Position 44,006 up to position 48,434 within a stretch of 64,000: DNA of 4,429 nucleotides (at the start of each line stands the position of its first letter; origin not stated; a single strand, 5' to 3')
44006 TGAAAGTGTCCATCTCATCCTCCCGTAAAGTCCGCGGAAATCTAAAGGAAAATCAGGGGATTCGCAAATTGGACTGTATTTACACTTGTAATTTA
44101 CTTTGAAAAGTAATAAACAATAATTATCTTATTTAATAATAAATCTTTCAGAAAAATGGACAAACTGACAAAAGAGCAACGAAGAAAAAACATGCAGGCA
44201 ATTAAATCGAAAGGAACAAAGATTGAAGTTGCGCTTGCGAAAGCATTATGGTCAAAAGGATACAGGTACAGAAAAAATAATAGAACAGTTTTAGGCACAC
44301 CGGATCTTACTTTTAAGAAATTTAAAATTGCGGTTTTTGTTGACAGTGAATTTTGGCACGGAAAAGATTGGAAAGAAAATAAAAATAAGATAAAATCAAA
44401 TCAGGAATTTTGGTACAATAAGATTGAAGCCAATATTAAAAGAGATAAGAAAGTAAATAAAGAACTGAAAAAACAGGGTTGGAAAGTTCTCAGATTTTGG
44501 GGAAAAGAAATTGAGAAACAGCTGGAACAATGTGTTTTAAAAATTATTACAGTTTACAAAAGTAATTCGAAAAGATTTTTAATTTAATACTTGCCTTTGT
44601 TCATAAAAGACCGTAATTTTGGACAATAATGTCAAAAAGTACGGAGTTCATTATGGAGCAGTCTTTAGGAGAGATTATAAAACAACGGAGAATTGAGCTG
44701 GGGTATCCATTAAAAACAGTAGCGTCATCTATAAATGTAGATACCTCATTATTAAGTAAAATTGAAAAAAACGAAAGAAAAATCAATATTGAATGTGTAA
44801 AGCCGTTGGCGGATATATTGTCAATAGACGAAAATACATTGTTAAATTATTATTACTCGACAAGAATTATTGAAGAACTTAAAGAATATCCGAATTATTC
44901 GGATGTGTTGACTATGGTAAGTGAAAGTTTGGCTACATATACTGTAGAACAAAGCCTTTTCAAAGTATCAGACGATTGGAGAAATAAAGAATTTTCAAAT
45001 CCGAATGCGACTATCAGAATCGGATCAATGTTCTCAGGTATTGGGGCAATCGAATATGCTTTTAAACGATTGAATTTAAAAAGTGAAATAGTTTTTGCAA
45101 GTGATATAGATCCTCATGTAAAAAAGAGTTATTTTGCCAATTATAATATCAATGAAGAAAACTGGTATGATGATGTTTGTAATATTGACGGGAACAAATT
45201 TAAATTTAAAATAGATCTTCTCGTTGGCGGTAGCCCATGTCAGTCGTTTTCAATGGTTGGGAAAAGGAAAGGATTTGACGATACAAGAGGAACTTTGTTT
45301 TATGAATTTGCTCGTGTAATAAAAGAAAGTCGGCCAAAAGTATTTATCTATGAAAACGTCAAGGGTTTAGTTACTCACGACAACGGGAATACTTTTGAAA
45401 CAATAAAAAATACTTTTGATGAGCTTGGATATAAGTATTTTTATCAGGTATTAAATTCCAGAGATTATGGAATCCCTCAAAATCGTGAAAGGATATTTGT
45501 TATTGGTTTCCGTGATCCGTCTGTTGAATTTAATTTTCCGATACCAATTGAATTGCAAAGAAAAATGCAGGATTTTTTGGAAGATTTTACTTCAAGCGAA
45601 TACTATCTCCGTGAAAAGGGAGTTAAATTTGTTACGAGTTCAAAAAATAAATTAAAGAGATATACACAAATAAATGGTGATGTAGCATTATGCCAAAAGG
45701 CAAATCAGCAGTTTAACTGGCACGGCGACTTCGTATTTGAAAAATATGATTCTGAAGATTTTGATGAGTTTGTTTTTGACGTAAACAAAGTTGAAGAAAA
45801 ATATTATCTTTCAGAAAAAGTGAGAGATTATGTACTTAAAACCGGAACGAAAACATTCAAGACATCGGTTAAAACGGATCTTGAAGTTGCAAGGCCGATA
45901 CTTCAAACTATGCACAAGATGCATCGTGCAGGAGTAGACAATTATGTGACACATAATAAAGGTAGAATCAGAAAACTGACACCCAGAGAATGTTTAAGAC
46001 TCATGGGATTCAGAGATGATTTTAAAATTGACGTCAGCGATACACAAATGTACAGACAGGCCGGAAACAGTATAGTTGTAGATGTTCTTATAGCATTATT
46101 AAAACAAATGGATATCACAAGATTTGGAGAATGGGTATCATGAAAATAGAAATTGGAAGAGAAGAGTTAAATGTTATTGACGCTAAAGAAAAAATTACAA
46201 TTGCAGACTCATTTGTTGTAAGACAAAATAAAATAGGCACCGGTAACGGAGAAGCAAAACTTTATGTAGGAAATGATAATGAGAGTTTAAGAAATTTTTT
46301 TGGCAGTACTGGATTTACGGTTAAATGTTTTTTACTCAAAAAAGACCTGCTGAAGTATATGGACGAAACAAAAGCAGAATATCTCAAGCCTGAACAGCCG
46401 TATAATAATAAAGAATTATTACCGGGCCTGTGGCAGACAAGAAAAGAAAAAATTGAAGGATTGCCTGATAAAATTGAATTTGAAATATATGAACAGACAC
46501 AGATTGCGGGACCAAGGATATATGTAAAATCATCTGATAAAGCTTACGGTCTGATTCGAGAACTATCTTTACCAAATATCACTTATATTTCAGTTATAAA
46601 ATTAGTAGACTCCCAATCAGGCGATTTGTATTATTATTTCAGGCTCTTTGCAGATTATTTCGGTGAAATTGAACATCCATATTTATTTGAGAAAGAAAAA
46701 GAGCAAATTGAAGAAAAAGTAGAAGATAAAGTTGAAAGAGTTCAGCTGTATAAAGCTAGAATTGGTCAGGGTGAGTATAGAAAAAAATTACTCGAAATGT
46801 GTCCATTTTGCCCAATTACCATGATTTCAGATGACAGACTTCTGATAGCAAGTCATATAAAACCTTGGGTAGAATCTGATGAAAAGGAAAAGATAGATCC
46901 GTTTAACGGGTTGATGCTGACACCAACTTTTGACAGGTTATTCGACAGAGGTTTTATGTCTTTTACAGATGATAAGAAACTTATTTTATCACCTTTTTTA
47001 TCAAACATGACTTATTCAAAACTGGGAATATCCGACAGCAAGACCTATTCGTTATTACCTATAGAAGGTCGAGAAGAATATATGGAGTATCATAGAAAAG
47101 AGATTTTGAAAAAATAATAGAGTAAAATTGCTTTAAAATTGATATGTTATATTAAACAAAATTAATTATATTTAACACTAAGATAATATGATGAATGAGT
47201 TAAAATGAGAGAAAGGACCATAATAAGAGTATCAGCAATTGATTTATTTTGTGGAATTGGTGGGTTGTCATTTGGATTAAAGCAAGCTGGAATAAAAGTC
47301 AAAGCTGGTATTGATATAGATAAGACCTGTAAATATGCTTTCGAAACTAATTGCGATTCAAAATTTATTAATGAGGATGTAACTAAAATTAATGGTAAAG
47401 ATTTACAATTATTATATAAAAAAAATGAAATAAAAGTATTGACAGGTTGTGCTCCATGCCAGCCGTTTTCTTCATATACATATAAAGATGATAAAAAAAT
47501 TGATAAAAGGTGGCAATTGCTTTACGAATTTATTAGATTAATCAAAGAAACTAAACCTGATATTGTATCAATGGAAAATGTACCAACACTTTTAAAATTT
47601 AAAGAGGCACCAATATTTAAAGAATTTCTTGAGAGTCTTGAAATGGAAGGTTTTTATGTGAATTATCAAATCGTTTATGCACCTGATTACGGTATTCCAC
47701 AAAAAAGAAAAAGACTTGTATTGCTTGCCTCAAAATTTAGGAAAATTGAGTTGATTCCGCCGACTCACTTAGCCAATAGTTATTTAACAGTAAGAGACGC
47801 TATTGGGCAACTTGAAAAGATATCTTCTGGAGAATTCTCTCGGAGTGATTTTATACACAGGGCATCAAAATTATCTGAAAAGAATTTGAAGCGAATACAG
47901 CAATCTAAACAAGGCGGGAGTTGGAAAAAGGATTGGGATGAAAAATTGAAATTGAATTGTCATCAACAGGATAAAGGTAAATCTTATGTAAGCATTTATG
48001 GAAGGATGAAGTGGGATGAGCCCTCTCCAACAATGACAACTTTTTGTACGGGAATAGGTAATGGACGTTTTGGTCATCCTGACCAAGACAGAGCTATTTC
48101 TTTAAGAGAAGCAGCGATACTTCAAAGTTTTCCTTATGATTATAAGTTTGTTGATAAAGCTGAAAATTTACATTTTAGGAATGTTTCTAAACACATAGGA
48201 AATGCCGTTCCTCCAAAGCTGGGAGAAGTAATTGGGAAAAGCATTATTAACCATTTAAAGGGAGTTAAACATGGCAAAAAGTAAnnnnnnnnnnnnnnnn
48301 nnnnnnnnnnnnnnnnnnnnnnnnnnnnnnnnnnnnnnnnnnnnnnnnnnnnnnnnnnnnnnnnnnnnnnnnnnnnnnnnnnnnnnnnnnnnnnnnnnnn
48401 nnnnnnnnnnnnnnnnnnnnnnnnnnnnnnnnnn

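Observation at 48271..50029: DUF262 paired with a separate HEPN (MAE_28990-like) gene instead of a DUF1524 nuclease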

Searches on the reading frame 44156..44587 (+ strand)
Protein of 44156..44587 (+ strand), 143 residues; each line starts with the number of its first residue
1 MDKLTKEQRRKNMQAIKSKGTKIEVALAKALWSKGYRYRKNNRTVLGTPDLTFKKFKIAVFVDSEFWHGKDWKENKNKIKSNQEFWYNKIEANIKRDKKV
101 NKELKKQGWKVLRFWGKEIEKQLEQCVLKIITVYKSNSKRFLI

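Call 3: search_protein_families(library=pfam, proteins=[window:44156-44587:+], max_evalue=0.1)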
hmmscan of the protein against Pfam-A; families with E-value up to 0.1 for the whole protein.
window:44156-44587:+ (143 aa): 4 families
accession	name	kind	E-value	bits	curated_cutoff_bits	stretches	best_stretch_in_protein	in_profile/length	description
PF03852.21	Vsr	-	5.5e-31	106.7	27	1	1-73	1-73/74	DNA mismatch endonuclease Vsr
PF04480.18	DUF559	-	8.3e-07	29.3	20.6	1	94-133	68-107/109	Protein of unknown function (DUF559)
PF18741.7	MTES_1575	-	5.4e-06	26.8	38.2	1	55-131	24-93/96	REase_MTES_1575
PF17829.7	GH115_C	-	0.03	14.6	24.1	1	54-136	86-166/172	Glycosyl hydrolase family 115 C-terminal domain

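Call 4: search_protein_families(library=padloc, proteins=[window:44156-44587:+], max_evalue=0.1)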
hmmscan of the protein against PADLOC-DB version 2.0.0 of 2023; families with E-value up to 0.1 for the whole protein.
window:44156-44587:+ (143 aa): 1 family
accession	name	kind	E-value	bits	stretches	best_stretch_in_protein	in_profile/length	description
PDLC03397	Vsr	-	2.5e-18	64.7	1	5-117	6-117/156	Type II nicking endonuclease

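Call 5: search_protein_families(library=ncbifam, proteins=[window:44156-44587:+], max_evalue=0.1)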
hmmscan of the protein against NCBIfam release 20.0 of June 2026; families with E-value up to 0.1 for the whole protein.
window:44156-44587:+ (143 aa): 3 families
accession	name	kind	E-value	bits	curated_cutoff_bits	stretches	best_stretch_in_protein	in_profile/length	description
TIGR00632.1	vsr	subfamily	1e-46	158.1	97.85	1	1-118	2-119/119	DNA mismatch endonuclease Vsr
NF007294.0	PRK09767.1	equivalog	0.00029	20.9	218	1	96-132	72-107/117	DUF559 domain-containing protein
NF009151.0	PRK12497.1-5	equivalog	0.016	15.5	124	1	7-63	4-61/126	YraN family protein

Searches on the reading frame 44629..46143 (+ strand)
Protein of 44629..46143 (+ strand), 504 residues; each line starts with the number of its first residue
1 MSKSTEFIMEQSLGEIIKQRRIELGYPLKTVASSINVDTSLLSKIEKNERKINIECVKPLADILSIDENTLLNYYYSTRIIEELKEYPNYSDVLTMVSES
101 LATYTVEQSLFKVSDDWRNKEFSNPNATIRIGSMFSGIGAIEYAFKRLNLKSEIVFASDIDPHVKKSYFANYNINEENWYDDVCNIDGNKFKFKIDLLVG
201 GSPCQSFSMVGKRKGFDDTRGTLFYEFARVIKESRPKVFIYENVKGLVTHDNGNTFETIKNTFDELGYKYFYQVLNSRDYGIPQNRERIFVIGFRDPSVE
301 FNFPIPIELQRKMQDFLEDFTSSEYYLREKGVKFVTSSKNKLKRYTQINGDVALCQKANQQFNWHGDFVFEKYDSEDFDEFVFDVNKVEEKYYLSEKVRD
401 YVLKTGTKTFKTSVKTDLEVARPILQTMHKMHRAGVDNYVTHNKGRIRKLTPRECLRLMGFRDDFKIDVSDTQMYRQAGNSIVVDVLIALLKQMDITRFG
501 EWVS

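Call 3: search_protein_families(library=pfam, proteins=[window:44629-46143:+], max_evalue=0.1)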
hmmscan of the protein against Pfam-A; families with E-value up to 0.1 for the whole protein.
window:44629-46143:+ (504 aa): 5 families
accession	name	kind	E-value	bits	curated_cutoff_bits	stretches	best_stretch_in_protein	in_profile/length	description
PF00145.23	DNA_methylase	-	1.3e-86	291.4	22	1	130-494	2-322/324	C-5 cytosine-specific DNA methylase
PF12844.13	HTH_19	-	5.1e-06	26.7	30.2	1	14-76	1-63/64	Helix-turn-helix domain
PF01381.28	HTH_3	-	8.3e-06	26.2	23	1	17-67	1-51/55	Helix-turn-helix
PF06690.17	HcgC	-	0.0042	17.1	31.4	0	358-421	114-176/248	FeGP cofactor biosynthesis protein, methyltransferase HcgC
PF12222.14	PNGaseA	-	0.067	12.4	25.3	0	165-206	181-222/336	Peptide N-acetyl-beta-D-glucosaminyl asparaginase amidase A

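Call 4: search_protein_families(library=padloc, proteins=[window:44629-46143:+], max_evalue=0.1)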
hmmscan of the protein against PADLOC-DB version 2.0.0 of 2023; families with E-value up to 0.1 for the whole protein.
window:44629-46143:+ (504 aa): 70 families (the best 25 are shown)
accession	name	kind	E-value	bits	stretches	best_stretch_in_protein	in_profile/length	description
PDLC03272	MTase_II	-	3.7e-95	317.4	1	95-494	40-386/407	Type II methyltransferase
PDLC03378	MTase_II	-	2.2e-70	235.6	1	129-492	3-324/344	Type II methyltransferase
PDLC03734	oMTase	-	1.4e-65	220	2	129-300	4-174/444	orphan methyltransferase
PDLC03361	MTase_II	-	4.9e-65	218.1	2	100-343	58-338/455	Type II methyltransferase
PDLC02653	DrmMII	-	6.3e-57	191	2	129-343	5-221/333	DrmMII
PDLC03217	MTase_II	-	9.1e-55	184.3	2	131-296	24-186/703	Type II methyltransferase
PDLC00026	DruM2|DruM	-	3e-50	169.7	1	133-486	9-306/336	DNA cytosine methylase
PDLC00027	DruM2|DruM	-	3.5e-50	169.4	2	122-311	5-189/361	DNA cytosine methylase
PDLC03242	MTase_II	-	5.5e-50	168.5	2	118-296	88-262/409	Type II methyltransferase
PDLC03234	MTase_II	-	9.9e-49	164.6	1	133-482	9-350/375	Type II methyltransferase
PDLC03716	oMTase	-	2.1e-47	159.9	2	124-307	34-216/349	orphan methyltransferase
PDLC03326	MTase_II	-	1.2e-45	154.4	1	190-484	71-362/412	Type II methyltransferase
PDLC00031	DruM2|DruM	-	1e-44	151.1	1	122-313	5-189/361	DNA cytosine methylase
PDLC03286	MTase_II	-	9.6e-44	147.4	1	133-294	5-168/185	Type II methyltransferase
PDLC00033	DruM2|DruM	-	3.3e-42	143.1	2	125-297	18-193/368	DNA cytosine methylase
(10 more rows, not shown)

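Call 5: search_protein_families(library=ncbifam, proteins=[window:44629-46143:+], max_evalue=0.1)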
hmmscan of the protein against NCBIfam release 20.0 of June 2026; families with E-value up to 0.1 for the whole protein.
window:44629-46143:+ (504 aa): 9 families
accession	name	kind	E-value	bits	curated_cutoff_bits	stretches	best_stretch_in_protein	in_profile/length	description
TIGR00675.1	dcm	superfamily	5.8e-91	305.6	100.65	1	133-494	3-329/329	DNA (cytosine-5-)-methyltransferase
NF007772.0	PRK10458.1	subfamily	1.2e-40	139.5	710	2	120-296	80-288/472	DNA cytosine methylase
NF047948.1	male_kill_WMK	equivalog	0.00011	21.8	300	1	12-73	5-66/300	WO male-killing family protein Wmk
TIGR00270.2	TIGR00270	equivalog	0.00017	21.5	110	1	13-66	76-129/159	multiprotein bridging factor aMBF1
TIGR03070.1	couple_hipB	subfamily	0.0016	18.4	71.65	1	12-65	2-55/58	type II toxin-antitoxin system Y4mF family antitoxin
NF038139.1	Reg_Aceta_RamB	equivalog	0.018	13.7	700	1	14-93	4-82/465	acetate metabolism transcriptional regulator RamB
NF041534.1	rodZ_Strepcoccus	equivalog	0.026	13.7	375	1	11-81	4-80/275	cytoskeleton protein RodZ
NF040823.1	deglyc_PfpI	equivalog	0.044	13.7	330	0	222-269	15-60/166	deglycase PfpI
NF046032.1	TransRegSlrRBacil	equivalog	0.094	12.8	250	0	13-72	2-62/149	HTH-type transcriptional regulator SlrR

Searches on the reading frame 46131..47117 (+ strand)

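Call 3: search_protein_families(library=pfam, proteins=[window:46131-47117:+], max_evalue=0.1)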
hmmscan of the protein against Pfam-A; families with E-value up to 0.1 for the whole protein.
window:46131-47117:+ (328 aa): 1 family
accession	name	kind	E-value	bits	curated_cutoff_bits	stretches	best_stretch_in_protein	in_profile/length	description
PF13391.12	HNH_2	-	9e-11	41.9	21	1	227-278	1-65/66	HNH endonuclease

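Call 4: search_protein_families(library=padloc, proteins=[window:46131-47117:+], max_evalue=0.1)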
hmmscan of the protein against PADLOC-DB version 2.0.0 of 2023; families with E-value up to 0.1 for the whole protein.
window:46131-47117:+ (328 aa): 3 families
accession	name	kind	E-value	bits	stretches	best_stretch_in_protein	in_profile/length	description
PDLC04132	HNH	-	3.6e-24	83.4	1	190-326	129-272/286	-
PDLC03529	REase_II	-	5.3e-17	60.1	1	237-327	294-382/389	Type II restriction enzyme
PDLC03546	HNH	-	6.4e-14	49.6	1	202-325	148-276/282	Type II restriction enzyme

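Call 5: search_protein_families(library=ncbifam, proteins=[window:46131-47117:+], max_evalue=0.1)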
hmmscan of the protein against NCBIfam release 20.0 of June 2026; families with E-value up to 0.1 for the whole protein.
window:46131-47117:+ (328 aa): 2 families
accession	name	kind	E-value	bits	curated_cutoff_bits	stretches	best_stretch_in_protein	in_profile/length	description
NF045808.1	PT-DNA_restrict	exception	4.4e-06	26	180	1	192-327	141-284/284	phosphorothioated DNA-binding restriction endonuclease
NF045952.1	MAG4270_fam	hypoth_equivalog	0.0065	15.6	53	1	184-286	230-330/366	MAG4270 family putative restriction endonuclease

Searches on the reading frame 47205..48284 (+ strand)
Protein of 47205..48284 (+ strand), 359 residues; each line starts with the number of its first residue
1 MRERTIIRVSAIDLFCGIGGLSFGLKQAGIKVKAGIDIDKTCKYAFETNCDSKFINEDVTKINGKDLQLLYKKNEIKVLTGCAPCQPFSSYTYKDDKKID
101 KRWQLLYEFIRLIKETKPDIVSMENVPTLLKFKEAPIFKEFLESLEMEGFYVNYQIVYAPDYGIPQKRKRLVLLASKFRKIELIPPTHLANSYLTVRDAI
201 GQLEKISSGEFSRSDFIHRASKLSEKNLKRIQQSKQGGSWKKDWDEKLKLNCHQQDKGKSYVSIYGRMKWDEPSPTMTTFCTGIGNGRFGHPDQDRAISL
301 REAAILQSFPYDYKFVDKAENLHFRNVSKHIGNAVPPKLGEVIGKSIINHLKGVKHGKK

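Call 3: search_protein_families(library=pfam, proteins=[window:47205-48284:+], max_evalue=0.1)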
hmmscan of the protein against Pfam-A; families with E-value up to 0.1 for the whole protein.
window:47205-48284:+ (359 aa): 3 families
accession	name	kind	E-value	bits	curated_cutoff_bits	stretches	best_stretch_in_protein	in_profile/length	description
PF00145.23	DNA_methylase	-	5.3e-68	230.3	22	1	10-348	2-323/324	C-5 cytosine-specific DNA methylase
PF09445.16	Methyltransf_15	-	0.00057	19.9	22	1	11-100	4-93/165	RNA cap guanine-N2 methyltransferase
PF14101.11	DUF4275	-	0.016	15.8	27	0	221-262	5-46/139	Domain of unknown function (DUF4275)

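Call 4: search_protein_families(library=padloc, proteins=[window:47205-48284:+], max_evalue=0.1)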
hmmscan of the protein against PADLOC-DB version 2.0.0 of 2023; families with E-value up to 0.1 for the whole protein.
window:47205-48284:+ (359 aa): 63 families (the best 25 are shown)
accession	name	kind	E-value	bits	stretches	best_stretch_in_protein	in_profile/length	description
PDLC03378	MTase_II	-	3.4e-100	333.7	1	9-356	3-335/344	Type II methyltransferase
PDLC02651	DrmMII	-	1e-96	322.1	1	8-351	2-357/371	DrmMII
PDLC03234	MTase_II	-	1.3e-79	266.2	2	9-211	5-210/375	Type II methyltransferase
PDLC00033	DruM2|DruM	-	1.2e-75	253.1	1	7-352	20-365/368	DNA cytosine methylase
PDLC03326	MTase_II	-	3.4e-62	208.9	1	8-352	4-377/412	Type II methyltransferase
PDLC03272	MTase_II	-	1.2e-59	200.5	1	8-355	74-394/407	Type II methyltransferase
PDLC03237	MTase_II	-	1.3e-57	193.4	2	11-197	796-989/1036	Type II methyltransferase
PDLC00026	DruM2|DruM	-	6.4e-51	171.9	1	9-355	5-322/336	DNA cytosine methylase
PDLC03279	MTase_II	-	1.3e-42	143.9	1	11-352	5-354/587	Type II methyltransferase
PDLC02650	DrmMII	-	8.8e-42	141.5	2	140-356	206-426/435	DrmMII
PDLC03225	MTase_II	-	6.2e-41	138.8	3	222-351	482-598/615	Type II methyltransferase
PDLC02648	DrmMII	-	4.4e-40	135.9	2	8-180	21-229/468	DrmMII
PDLC02656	DrmMII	-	2.4e-39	133.5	2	256-354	380-472/491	DrmMII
PDLC02649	DrmMII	-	2.2e-38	130.3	3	70-225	109-268/422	DrmMII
PDLC03307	MTase_II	-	2.5e-38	130.3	2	11-142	3-127/382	Type II methyltransferase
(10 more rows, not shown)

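Call 5: search_protein_families(library=ncbifam, proteins=[window:47205-48284:+], max_evalue=0.1)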
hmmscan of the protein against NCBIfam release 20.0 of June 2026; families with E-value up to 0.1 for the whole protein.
window:47205-48284:+ (359 aa): 4 families
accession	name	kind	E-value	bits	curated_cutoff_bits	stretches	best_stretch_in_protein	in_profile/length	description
TIGR00675.1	dcm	superfamily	9.3e-48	163.5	100.65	1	12-347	2-329/329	DNA (cytosine-5-)-methyltransferase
NF007772.0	PRK10458.1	subfamily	1.1e-05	24.2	710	1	10-174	90-284/472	DNA cytosine methylase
TIGR00406.1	prmA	equivalog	0.025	14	183.15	1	10-68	162-220/288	50S ribosomal protein L11 methyltransferase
NF002913.0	PRK03522.2-6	equivalog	0.035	13.4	537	1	9-38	176-205/342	23S rRNA (uracil(747)-C(5))-methyltransferase RlmC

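Call 32: search_solved_structures(query=window:47205-48281:+, max_evalue=0.001)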
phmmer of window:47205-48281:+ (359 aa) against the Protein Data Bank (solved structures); distinct sequences matched with E-value up to 0.001: 46.
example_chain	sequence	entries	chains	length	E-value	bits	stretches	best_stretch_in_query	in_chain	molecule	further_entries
5guv_A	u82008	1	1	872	1.6e-25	93.2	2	8-189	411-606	DNA (cytosine-5)-methyltransferase 1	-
5gut_A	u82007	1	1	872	2.6e-25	92.5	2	8-189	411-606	DNA (cytosine-5)-methyltransferase 1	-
3pt9_A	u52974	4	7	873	3.1e-25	92.3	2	8-189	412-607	DNA (cytosine-5)-methyltransferase 1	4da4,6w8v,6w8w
6x9i_A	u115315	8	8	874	3.3e-25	92.2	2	8-189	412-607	DNA (cytosine-5)-methyltransferase 1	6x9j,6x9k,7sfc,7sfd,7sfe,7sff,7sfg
9v36_A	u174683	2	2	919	3.6e-25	92.1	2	8-189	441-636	DNA (cytosine-5)-methyltransferase 1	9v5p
3pt6_A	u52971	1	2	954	4e-25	91.9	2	8-189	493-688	DNA (cytosine-5)-methyltransferase 1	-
9ped_A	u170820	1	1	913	4e-25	91.9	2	258-349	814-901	DNA (cytosine-5)-methyltransferase 1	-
9m5u_A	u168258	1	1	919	4.2e-25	91.9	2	258-349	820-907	DNA (cytosine-5)-methyltransferase 1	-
9v4p_A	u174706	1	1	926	4.3e-25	91.8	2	258-349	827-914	DNA (cytosine-5)-methyltransferase 1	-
3pta_A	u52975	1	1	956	4.3e-25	91.8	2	8-189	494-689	DNA (cytosine-5)-methyltransferase 1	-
3swr_A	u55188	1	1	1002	4.9e-25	91.6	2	8-189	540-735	DNA (cytosine-5)-methyltransferase 1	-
4yoc_A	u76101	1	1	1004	5e-25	91.6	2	8-189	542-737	DNA (cytosine-5)-methyltransferase 1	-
3av4_A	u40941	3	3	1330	8e-25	90.9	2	8-189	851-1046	DNA (cytosine-5)-methyltransferase 1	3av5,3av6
5wy1_A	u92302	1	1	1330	8e-25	90.9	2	8-189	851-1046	DNA (cytosine-5)-methyltransferase 1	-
7xi9_A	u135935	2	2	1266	8.9e-25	90.8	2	8-189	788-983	DNA (cytosine-5)-methyltransferase 1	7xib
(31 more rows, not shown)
